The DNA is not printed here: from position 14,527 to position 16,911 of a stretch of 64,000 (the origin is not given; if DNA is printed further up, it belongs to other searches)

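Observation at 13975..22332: Duplicated ArnC/ArnT-like modules: polyprenyl-phosphate GT2 plus a giant GT-C membrane transferase, with a SAM methyltransferase and a B12-rSAM in between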

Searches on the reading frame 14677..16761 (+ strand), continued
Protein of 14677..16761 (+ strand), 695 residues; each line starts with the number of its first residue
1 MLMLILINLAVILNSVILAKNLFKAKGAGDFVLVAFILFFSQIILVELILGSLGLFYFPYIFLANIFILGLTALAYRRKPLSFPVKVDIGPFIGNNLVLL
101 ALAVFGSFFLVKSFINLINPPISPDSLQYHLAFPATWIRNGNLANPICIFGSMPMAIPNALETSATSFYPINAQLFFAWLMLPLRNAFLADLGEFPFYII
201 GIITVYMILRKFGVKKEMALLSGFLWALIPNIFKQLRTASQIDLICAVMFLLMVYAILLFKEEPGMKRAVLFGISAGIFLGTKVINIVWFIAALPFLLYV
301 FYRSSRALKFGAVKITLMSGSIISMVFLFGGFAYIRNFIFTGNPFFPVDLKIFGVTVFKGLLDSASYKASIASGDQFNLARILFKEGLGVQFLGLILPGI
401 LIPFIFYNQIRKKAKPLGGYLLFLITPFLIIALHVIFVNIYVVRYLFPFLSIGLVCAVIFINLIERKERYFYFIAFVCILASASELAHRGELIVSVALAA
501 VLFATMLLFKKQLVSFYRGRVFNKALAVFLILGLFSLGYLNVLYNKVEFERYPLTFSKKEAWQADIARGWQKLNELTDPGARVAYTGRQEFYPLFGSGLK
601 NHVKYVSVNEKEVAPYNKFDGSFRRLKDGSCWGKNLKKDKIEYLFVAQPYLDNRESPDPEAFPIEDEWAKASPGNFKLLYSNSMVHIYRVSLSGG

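Call 44: search_solved_structures(query=A2, max_evalue=10, show_alignments=3)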
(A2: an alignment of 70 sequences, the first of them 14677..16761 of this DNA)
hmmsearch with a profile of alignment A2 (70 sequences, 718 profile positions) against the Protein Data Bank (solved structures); distinct sequences matched with E-value up to 10: 12.
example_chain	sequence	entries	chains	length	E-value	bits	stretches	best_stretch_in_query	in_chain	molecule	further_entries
4hkr_A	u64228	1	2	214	0.0046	18.4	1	447-554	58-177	Calcium release-activated calcium channel protein 1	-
4hks_A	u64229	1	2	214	0.0065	17.9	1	447-554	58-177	Calcium release-activated calcium channel protein 1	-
6aki_A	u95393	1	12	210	0.0091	17.4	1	447-555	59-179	Calcium release-activated calcium channel protein 1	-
6bbg_A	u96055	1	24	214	0.012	17.1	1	447-554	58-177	Calcium release-activated calcium channel protein 1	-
6bbf_A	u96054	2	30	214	0.013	16.9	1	447-554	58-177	Calcium release-activated calcium channel protein 1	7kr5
6bbh_A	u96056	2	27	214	0.016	16.6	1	447-554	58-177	Calcium release-activated calcium channel protein 1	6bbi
6b85_J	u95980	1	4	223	0.15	13.4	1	459-570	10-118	TMHC4_R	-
11kc_A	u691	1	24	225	0.17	13.2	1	459-570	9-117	Designed nanoparticle O43-TM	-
3jbr_E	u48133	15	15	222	0.38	12.1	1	439-514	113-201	Voltage-dependent calcium channel gamma-1 subunit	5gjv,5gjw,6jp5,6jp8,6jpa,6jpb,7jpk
9llg_M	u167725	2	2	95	2.2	9.6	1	68-132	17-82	De novo designed negative allosteric GPCR exoframe modulator targeting TM5/6/7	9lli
7y5g_B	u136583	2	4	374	5.2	8.3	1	37-136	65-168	Zinc transporter 8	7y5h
7d3u_F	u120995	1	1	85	6.5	8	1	18-61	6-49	Monovalent Na+/H+ antiporter subunit F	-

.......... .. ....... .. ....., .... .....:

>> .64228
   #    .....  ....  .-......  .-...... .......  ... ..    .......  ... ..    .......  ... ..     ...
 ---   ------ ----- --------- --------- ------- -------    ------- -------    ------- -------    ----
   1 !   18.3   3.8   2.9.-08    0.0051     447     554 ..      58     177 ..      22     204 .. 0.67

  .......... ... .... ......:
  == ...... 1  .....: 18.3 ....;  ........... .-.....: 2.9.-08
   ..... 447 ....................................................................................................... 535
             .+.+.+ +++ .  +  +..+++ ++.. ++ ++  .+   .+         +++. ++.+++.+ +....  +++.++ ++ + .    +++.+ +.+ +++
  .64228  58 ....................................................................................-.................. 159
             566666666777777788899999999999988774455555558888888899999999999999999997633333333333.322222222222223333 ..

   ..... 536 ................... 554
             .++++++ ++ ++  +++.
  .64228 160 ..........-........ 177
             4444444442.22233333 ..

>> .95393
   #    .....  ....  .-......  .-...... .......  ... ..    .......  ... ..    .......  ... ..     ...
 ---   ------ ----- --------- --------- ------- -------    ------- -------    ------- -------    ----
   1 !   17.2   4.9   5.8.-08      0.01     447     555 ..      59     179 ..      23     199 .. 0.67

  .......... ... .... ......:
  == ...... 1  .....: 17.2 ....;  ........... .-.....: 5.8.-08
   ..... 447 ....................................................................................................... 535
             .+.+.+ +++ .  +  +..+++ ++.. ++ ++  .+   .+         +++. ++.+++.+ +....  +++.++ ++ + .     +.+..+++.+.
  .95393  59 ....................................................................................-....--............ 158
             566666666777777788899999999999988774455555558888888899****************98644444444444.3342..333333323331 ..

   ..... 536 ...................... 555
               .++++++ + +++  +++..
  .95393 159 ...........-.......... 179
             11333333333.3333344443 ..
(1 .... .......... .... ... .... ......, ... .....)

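Call 45: search_solved_structures(query=P0238, max_evalue=1, show_alignments=2)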
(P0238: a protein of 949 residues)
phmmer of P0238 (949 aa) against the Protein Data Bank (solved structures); distinct sequences matched with E-value up to 1: 0.

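Call 50: find_homologous_proteins(query=P0164, max_evalue=1e-10)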
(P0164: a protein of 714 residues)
Query P0164 (714 aa): 16 proteins with E <= 1e-10 among 8000 candidates.
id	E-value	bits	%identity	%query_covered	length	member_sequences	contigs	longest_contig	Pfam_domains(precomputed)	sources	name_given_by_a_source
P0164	0.0e+0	1544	100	100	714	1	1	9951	PF13231.13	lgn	-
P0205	7.1e-115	404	34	65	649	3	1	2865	-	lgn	-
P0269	4.8e-103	364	32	96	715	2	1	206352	PF26626.1,PF13231.13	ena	-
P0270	2.1e-98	349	31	98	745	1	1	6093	PF13231.13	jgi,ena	-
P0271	1.3e-97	346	32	99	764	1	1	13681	PF13231.13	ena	-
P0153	8.6e-97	344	32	98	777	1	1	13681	PF13231.13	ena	-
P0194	1.2e-94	337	29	95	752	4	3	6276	PF26626.1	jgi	jgi:hypothetical protein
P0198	6.0e-93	331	33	82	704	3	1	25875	PF13231.13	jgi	-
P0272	9.1e-93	330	32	87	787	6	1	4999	PF13231.13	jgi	-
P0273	7.6e-92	327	29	98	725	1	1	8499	PF13231.13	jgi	jgi:hypothetical protein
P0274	1.0e-91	327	33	82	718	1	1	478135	PF26626.1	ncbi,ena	-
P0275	1.7e-88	316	36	47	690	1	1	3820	PF02366.25,PF13231.13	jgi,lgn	jgi:hypothetical protein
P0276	2.7e-88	316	30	95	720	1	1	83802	PF26626.1,PF13231.13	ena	-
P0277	3.3e-51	193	29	99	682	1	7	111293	-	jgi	jgi:hypothetical protein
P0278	5.1e-51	192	28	88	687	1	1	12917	-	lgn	-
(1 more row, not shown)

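Call 51: search_protein_families(library=pfam, proteins=[P0269, P0274, P0194, P0276, window:14677-16761:+], max_evalue=10)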
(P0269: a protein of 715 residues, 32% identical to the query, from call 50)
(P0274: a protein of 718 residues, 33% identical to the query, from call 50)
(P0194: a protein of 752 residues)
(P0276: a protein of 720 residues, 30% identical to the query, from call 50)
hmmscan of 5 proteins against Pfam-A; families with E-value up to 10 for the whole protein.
P0269 (715 aa): 2 families
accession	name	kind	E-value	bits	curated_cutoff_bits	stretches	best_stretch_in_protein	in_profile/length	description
PF13231.12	PMT_2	-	1.6e-08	35.4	26.1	1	213-337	19-140/160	Dolichyl-phosphate-mannose-protein mannosyltransferase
PF06474.18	LPAM_MltD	-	0.13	12.9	24.8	0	212-231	9-28/34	MltD lipid attachment motif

P0274 (718 aa): 1 family
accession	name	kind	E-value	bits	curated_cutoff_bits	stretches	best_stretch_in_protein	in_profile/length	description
PF13231.12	PMT_2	-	0.00015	22.5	26.1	1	223-337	28-145/160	Dolichyl-phosphate-mannose-protein mannosyltransferase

P0194 (752 aa): 1 family
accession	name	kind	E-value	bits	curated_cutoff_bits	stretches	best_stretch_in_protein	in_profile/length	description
PF13231.12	PMT_2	-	5.9e-07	30.3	26.1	1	205-323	19-137/160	Dolichyl-phosphate-mannose-protein mannosyltransferase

P0276 (720 aa): 2 families
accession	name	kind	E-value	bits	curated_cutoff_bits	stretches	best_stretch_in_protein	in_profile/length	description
PF13231.12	PMT_2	-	4.2e-07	30.8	26.1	1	218-346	21-152/160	Dolichyl-phosphate-mannose-protein mannosyltransferase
PF07662.18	Nucleos_tra2_C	-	0.12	12.5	32.3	1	70-123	149-201/213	Na+ dependent nucleoside transporter C-terminus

window:14677-16761:+ (695 aa): 1 family
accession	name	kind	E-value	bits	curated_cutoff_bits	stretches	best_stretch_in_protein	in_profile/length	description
PF13231.12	PMT_2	-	7.5e-05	23.4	26.1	1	186-304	20-136/160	Dolichyl-phosphate-mannose-protein mannosyltransferase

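Call 52: find_encoding_contigs(protein=P0274, flank=6000, max_places=1)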
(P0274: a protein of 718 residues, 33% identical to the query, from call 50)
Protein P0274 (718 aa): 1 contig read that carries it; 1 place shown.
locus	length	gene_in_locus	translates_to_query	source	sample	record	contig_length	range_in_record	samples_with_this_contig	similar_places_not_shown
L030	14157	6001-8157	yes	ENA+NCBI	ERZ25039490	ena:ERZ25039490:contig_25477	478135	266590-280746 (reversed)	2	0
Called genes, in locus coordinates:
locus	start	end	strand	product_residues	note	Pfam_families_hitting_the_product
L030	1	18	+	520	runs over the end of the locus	PF01943:Polysacc_synt, PF13440:Polysacc_synt_3, PF03023:MurJ (weak)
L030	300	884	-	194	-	PF13472:Lipase_GDSL_2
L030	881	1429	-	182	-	PF02494:HYR (weak)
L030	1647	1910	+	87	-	-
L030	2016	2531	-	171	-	-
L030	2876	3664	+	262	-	-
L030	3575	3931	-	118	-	-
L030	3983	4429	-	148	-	PF00024:PAN_1 (weak), PF14295:PAN_4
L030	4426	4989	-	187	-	PF05199:GMC_oxred_C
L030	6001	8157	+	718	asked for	PF26626:DUF8201 (faint)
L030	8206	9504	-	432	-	-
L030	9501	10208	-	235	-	-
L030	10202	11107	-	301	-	PF01266:DAO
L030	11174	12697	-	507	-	PF00370:FGGY_N, PF02782:FGGY_C (weak)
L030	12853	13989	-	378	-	PF16655:PhoD_N (faint)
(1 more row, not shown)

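Call 53: find_encoding_contigs(protein=P0269, flank=6000, max_places=1)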
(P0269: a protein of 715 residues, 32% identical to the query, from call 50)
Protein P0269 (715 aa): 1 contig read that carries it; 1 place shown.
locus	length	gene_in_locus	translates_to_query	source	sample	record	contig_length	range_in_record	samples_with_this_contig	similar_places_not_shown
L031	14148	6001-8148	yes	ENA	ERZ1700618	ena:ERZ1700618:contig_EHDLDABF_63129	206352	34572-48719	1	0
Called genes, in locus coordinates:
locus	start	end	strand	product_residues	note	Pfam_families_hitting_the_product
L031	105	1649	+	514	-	-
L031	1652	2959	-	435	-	PF16655:PhoD_N (faint)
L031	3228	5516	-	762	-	PF07691:PA14, PF13231:PMT_2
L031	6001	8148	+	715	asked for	PF26626:DUF8201 (faint), PF13231:PMT_2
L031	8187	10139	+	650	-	PF01933:CofD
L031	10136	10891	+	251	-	PF00483:NTP_transferase (weak), PF01128:IspD, PF12804:NTP_transf_3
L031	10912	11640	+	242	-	PF00535:Glycos_transf_2, PF13641:Glyco_tranf_2_3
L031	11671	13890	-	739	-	PF13231:PMT_2 (weak)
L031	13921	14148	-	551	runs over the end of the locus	-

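Call 54: find_encoding_contigs(protein=P0277, flank=6000, max_places=1)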
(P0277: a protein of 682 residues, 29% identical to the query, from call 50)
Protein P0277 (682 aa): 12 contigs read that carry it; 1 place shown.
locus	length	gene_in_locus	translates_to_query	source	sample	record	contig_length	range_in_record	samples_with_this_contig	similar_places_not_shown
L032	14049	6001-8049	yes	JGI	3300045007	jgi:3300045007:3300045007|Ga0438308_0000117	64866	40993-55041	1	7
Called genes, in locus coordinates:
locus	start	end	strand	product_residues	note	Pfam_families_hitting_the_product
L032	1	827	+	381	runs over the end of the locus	PF01075:Glyco_transf_9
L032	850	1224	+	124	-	PF05635:23S_rRNA_IVP, PF22296:bAvd (weak)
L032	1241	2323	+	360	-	PF13439:Glyco_transf_4, PF20706:GT4-conflict, PF00534:Glycos_transf_1, PF13692:Glyco_trans_1_4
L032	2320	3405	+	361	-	PF00534:Glycos_transf_1, PF13692:Glyco_trans_1_4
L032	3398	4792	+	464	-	PF13727:CoA_binding_3, PF02397:Bac_transf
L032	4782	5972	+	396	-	PF04932:Wzy_C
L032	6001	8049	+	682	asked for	-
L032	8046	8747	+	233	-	PF00535:Glycos_transf_2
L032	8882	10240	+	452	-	-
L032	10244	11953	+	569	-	PF09852:DUF2079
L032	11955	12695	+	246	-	PF00535:Glycos_transf_2, PF13641:Glyco_tranf_2_3 (weak)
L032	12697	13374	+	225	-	PF00535:Glycos_transf_2, PF10111:Glyco_tranf_2_2 (weak), PF13641:Glyco_tranf_2_3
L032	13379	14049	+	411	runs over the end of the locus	PF04932:Wzy_C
